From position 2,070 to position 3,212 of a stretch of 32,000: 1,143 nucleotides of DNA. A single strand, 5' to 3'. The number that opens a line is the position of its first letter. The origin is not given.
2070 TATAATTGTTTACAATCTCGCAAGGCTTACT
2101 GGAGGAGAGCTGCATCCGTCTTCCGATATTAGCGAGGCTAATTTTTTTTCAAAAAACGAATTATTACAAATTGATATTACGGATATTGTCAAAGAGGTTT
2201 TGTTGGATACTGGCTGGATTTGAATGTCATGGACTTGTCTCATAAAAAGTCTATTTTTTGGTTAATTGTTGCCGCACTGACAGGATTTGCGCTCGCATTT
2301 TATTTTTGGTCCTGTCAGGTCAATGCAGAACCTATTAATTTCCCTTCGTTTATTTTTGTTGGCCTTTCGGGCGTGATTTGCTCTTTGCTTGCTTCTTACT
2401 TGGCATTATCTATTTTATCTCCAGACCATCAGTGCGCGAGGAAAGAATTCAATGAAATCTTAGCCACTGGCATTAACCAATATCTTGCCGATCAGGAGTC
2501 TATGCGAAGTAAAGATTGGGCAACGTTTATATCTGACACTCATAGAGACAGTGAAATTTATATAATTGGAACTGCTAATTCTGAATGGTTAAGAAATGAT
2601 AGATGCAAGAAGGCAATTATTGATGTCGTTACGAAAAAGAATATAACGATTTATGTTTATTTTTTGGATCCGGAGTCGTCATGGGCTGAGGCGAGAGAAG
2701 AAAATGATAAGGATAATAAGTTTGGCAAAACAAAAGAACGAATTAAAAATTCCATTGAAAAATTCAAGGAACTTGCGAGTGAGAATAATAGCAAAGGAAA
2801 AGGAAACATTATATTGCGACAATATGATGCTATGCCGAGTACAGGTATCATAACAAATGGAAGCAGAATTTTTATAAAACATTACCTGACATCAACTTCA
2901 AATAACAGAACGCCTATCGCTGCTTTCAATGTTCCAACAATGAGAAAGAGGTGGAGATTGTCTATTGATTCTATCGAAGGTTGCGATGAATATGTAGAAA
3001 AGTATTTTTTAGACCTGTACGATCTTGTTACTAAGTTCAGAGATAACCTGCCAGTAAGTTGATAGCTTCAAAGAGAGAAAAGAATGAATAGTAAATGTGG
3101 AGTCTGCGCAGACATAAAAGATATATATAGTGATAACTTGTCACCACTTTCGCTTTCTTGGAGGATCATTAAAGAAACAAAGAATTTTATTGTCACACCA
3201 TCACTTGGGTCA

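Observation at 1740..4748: AT-rich Nudix / 2TM-protein / HIT / 301-aa-orphan cassette directly behind an RND 3'-end copy: candidate uncharacterised nucleotide-centred (defence-like) module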

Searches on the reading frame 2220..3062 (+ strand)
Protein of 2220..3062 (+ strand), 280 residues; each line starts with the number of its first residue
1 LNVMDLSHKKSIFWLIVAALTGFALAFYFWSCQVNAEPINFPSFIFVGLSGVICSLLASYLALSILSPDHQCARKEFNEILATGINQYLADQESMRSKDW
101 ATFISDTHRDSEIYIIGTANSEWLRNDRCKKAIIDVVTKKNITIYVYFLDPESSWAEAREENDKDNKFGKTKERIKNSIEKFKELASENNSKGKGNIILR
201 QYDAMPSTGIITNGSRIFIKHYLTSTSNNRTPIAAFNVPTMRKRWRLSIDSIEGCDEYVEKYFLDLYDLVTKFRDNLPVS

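Call 3: search_protein_families(library=pfam, proteins=[window:2220-3062:+], max_evalue=1)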
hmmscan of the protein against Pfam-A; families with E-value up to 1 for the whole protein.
window:2220-3062:+ (280 aa): 5 families
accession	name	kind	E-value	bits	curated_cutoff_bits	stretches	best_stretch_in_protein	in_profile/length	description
PF24195.1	DUF7420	-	0.013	16.1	27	1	9-65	41-99/124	Family of unknown function (DUF7420)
PF01694.28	Rhomboid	-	0.015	15.9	22.6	1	15-66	44-88/143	Rhomboid domain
PF13206.11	VSG_B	-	0.042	13.5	25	1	163-233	250-320/352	Trypanosomal VSG domain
PF11020.14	DUF2610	-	0.13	12.6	21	1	140-190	15-65/81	Domain of unknown function (DUF2610)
PF08370.16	PDR_assoc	-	0.13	12.5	24.9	1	4-28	21-45/65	Plant PDR ABC transporter associated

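Call 4: search_protein_families(library=padloc, proteins=[window:2220-3062:+], max_evalue=1)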
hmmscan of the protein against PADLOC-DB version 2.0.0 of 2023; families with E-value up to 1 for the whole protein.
window:2220-3062:+ (280 aa): 0 families

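Call 5: search_protein_families(library=ncbifam, proteins=[window:2220-3062:+], max_evalue=1)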
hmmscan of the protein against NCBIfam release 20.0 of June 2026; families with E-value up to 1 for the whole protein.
window:2220-3062:+ (280 aa): 1 family
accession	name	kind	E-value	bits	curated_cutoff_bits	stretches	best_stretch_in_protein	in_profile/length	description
TIGR00811.1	sit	subfamily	0.17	10.2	1047.6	1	112-192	429-504/548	silicon transporter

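Call 10: find_homologous_proteins(query=window:2229-3062:+, max_evalue=0.001)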
Query window:2229-3062:+ (277 aa): 2 proteins with E <= 0.001 among 468 candidates.
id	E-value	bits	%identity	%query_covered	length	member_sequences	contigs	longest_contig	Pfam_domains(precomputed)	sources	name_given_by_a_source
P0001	3.5e-184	629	100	100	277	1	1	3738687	-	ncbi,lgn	ncbi:MAG: hypothetical protein ACL93V_09740 [Candidatus Electrothrix sp. YB6]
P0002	1.4e-164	564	87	100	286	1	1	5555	-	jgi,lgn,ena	-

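Call 32: find_homologous_proteins(query=A2, max_evalue=0.001)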
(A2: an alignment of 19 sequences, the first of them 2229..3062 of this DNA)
Query A2 (19 sequences) (277 aa, profile of the alignment): 9 proteins with E <= 0.001 among 7922 candidates.
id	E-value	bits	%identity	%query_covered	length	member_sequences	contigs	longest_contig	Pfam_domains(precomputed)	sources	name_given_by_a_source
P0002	2.8e-69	251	87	100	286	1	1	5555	-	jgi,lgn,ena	-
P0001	1.4e-68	249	100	100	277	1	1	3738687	-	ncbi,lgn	ncbi:MAG: hypothetical protein ACL93V_09740 [Candidatus Electrothrix sp. YB6]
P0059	5.1e-58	214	23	46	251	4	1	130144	-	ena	-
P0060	6.6e-56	207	21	48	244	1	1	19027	-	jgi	jgi:hypothetical protein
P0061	7.7e-52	194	33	16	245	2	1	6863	-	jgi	jgi:hypothetical protein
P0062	3.5e-51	192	24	43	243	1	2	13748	-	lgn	-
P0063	3.8e-51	192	25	43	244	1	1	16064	-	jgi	jgi:hypothetical protein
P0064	6.6e-49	184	22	79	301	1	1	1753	-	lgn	-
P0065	2.5e-37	146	83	2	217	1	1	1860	-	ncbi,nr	ncbi:hypothetical protein MUP77_11045, partial [Candidatus Bathyarchaeota archaeon]|nr:hypothetical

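Call 43: predict_structure(alignment_id=A3)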
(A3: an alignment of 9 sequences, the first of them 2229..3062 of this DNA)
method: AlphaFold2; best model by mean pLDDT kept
length: 277 residues; sequences in the alignment: 9
mean_pLDDT: 59.1   pTM: 0.48
mean pLDDT of the five models: 59.1, 58.0, 56.2, 54.5, 53.0
residues with pLDDT >= 90: 0; 70-90: 83; 50-70: 106; < 50: 88
segments of 3 or more residues with pLDDT < 50: 1-3, 32-42, 63-86, 212-239, 248-252, 266-277
pLDDT, mean of each block of 10 residues (from residue 1): 54 70 61 44 52 55 41 40 49 67 70 60 75 83 79 73 67 82 81 78 57 47 32 40 50 53 51 39
secondary structure, 60 per line:
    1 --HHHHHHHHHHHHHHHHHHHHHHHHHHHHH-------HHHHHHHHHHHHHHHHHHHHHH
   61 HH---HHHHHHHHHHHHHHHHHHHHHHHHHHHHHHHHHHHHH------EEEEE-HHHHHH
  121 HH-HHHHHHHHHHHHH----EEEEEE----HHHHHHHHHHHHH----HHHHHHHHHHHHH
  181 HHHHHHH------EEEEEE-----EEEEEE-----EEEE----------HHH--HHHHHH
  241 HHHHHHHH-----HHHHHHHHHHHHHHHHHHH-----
elements in order: H3-31 H39-62 H66-102 E109-113 H115-122 H124-136 E141-146 H151-163 H168-187 E194-199 E205-210 E216-219 H235-248 H254-272

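Call 44: search_protein_families(library=pfam, alignment_id=A2, max_evalue=1)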
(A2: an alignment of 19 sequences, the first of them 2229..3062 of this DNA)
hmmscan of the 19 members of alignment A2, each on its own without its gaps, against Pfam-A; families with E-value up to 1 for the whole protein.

A. member 1, window:2229-3062:+ (277 aa): 5 families
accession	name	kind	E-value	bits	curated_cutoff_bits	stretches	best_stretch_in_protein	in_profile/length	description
PF24195.1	DUF7420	-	0.013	16.1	27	1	6-62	41-99/124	Family of unknown function (DUF7420)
PF01694.28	Rhomboid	-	0.018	15.7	22.6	1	12-63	44-88/143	Rhomboid domain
PF13206.11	VSG_B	-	0.041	13.6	25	1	160-230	250-320/352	Trypanosomal VSG domain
PF11020.14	DUF2610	-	0.13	12.6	21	1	137-187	15-65/81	Domain of unknown function (DUF2610)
PF08370.16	PDR_assoc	-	0.24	11.6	24.9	1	2-26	22-46/65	Plant PDR ABC transporter associated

B. families by the number of members that match (of 19 scanned): 24 families
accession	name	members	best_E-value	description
PF19319.4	DUF5919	11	8.5e-07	Domain of unknown function (DUF5919)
PF08997.15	UCR_6-4kD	3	0.053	Ubiquinol-cytochrome C reductase complex, 6.4kD protein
PF08350.17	FilR1_middle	3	0.084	Methanogenesis regulatory protein FilR1, middle domain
PF24195.1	DUF7420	2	0.013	Family of unknown function (DUF7420)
PF10148.15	SCHIP-1_C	2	0.015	Schwannomin-interacting protein 1, C-terminal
PF01694.28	Rhomboid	2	0.018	Rhomboid domain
PF13206.11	VSG_B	2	0.022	Trypanosomal VSG domain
PF13903.11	Claudin_2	1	0.026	PMP-22/EMP/MP20/Claudin tight junction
PF05975.17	EcsB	1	0.027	Bacterial ABC transporter protein EcsB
PF00487.30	FA_desaturase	1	0.03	Fatty acid desaturase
PF13962.11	PGG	1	0.033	Domain of unknown function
PF20535.3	DUF6750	1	0.039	Family of unknown function (DUF6750)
PF10101.14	DUF2339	1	0.04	Predicted membrane protein (DUF2339)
PF04018.18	VCA0040-like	1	0.054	Undecaprenyl phosphate translocase-like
PF07332.16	Phage_holin_3_6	1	0.073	Putative Actinobacterial Holin-X, holin superfamily III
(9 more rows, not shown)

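Call 45: search_solved_structures(query=A2, max_evalue=10)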
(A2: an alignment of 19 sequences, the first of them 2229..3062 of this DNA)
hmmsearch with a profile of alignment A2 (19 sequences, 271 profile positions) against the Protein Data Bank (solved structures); distinct sequences matched with E-value up to 10: 6.
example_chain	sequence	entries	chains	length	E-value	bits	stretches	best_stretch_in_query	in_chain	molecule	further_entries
7b0k_A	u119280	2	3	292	0.06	15.6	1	6-78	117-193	Drug/metabolite transporter (DMT) superfamily permease | LicB protein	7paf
6ysf_E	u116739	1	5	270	0.08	15.2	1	16-81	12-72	Chemotaxis MotA protein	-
8ucs_C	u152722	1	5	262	0.11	14.7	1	16-81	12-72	Motility protein A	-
8ro1_Z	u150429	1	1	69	0.96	11.6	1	113-168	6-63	Coiled-coil domain-containing protein 12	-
9hae_B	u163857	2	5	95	1.2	11.3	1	224-265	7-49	DerF7_binder2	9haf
8rey_M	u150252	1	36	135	2.5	10.2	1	38-105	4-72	Flagellin-like protein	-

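Call 47: fold_search(model_id=the predicted structure, library=pdb)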
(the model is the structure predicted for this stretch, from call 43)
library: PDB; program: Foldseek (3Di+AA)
matches with E <= 10: 354; with E <= 0.001: 0
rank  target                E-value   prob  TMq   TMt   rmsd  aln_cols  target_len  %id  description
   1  4urj_A                7.9e-02  0.66  0.21  0.31  11.7       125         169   12  Crystal structure of human BJ-TSA-9 (released 2014-10-01)
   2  8v06_C                1.1e-01  0.47  0.20  0.14   7.9       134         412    7  Crystal structure of mouse PLD3 co-crystallized with 5'Pi-ssDNA for 9 days (released 2024-03-13)
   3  4urj_C                1.2e-01  0.38  0.19  0.28  11.7       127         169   10  Crystal structure of human BJ-TSA-9 (released 2014-10-01)
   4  4urj_B                1.3e-01  0.57  0.20  0.30  11.7       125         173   13  Crystal structure of human BJ-TSA-9 (released 2014-10-01)
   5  8v06_A                2.0e-01  0.35  0.20  0.14   7.9       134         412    7  Crystal structure of mouse PLD3 co-crystallized with 5'Pi-ssDNA for 9 days (released 2024-03-13)
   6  1v0t                  2.5e-01  0.21  0.18  0.11  10.5       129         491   12  Phospholipase D from Streptomyces sp. strain PMF soaked with the product glycerophosphate (released 2004-06-03)
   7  4urj_D                2.9e-01  0.30  0.19  0.28  12.0       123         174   13  Crystal structure of human BJ-TSA-9 (released 2014-10-01)
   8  8v5t_A                3.0e-01  0.41  0.21  0.15   6.8       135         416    8  Crystal structure of Alzheimers disease phospholipase D3 (released 2024-10-09)
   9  7js7_A                3.4e-01  0.28  0.20  0.12  10.6       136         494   10  Phospholipase D engineered mutant (TNYR) H442 covalent adduct with 1-inositol phosphate (released 2021-04-28)
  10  1v0r                  3.4e-01  0.18  0.18  0.11  10.6       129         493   12  Tungstate-inhibited phospholipase D from Streptomyces sp. strain PMF (released 2004-06-03)
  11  2ymb_A                3.7e-01  0.57  0.24  0.39   3.6       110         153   14  Structures of MITD1 (released 2012-10-24)
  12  1xkn                  4.4e-01  0.06  0.12  0.10  13.3       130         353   12  Crystal Structure of the Putative Peptidyl-arginine Deiminase from Chlorobium tepidum, NESG Target CtR21 (released 2004-11-16)
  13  7js7_B                4.7e-01  0.23  0.20  0.12  10.6       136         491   10  Phospholipase D engineered mutant (TNYR) H442 covalent adduct with 1-inositol phosphate (released 2021-04-28)
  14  1v0v                  4.7e-01  0.23  0.20  0.12  10.7       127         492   10  Phospholipase D from Streptomyces sp. strain PMF soaked with the substrate dibutyrylphosphatidylcholine. (released 2004-06-03)
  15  6ehi_A                4.7e-01  0.15  0.18  0.29  11.4       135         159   12  NucT from Helicobacter pylori (released 2018-01-17)
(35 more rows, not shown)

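Call 52: search_protein_families(library=phrogs, proteins=[window:2229-3062:+], max_evalue=0.1)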
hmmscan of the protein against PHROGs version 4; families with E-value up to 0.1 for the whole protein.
window:2229-3062:+ (277 aa): 0 families
